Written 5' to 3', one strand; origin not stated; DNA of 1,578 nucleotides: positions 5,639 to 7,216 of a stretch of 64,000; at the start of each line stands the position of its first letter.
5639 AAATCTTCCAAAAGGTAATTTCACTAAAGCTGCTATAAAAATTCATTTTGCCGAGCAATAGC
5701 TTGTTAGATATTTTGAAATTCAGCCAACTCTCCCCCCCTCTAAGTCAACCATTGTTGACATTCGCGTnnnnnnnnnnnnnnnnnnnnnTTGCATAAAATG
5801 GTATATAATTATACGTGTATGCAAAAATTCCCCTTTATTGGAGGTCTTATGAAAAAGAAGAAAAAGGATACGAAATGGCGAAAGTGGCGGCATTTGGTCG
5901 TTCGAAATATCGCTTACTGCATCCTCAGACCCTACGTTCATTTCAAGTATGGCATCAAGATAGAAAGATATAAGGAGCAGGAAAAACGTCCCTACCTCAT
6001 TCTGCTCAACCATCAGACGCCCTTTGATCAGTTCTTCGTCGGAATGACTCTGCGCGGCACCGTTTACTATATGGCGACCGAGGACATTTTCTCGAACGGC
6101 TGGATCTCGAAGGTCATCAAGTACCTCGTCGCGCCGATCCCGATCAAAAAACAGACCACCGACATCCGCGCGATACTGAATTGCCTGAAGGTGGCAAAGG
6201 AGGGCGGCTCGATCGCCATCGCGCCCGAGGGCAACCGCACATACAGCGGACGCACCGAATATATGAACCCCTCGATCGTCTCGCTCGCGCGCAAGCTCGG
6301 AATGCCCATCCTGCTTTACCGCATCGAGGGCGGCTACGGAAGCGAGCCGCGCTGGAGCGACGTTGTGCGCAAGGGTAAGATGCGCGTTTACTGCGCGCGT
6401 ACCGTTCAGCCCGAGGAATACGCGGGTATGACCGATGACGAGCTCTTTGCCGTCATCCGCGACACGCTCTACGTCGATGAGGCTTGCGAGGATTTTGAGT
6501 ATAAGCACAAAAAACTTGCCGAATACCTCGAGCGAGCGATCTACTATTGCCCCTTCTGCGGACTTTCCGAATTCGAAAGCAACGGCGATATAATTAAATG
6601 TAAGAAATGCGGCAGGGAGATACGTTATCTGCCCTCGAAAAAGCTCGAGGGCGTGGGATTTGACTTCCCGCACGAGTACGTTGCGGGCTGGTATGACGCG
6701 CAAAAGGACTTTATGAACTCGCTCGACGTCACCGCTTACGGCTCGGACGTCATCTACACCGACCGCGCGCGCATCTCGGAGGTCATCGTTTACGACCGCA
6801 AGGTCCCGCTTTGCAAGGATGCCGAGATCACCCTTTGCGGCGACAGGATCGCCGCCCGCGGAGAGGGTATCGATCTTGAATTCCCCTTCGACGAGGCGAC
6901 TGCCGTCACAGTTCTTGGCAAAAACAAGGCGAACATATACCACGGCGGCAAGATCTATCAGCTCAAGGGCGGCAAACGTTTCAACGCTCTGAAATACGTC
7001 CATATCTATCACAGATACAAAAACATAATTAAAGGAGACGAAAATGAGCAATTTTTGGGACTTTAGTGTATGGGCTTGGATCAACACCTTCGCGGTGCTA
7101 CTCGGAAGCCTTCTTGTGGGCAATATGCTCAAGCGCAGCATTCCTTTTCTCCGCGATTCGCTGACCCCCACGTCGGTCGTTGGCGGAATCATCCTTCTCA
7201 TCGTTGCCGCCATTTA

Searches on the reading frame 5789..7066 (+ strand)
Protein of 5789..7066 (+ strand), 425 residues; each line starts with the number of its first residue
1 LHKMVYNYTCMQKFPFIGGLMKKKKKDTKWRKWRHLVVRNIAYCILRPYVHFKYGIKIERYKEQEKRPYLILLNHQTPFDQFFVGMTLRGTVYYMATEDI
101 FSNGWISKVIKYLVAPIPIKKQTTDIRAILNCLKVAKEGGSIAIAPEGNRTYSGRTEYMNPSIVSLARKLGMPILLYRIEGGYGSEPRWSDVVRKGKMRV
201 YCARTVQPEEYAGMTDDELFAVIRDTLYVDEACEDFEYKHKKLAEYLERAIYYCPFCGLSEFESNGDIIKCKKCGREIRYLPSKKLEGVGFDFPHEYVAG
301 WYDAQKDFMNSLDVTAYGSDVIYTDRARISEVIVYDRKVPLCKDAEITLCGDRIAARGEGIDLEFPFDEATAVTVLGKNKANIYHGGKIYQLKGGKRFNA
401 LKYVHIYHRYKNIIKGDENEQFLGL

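Call 41: search_protein_families(library=pfam, proteins=[window:5789-7066:+])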
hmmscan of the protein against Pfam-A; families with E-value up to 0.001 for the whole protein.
window:5789-7066:+ (425 aa): 1 family
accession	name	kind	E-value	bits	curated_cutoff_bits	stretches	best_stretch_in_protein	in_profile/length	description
PF01553.26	Acyltransferase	-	3.5e-13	50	23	1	64-175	11-127/132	Acyltransferase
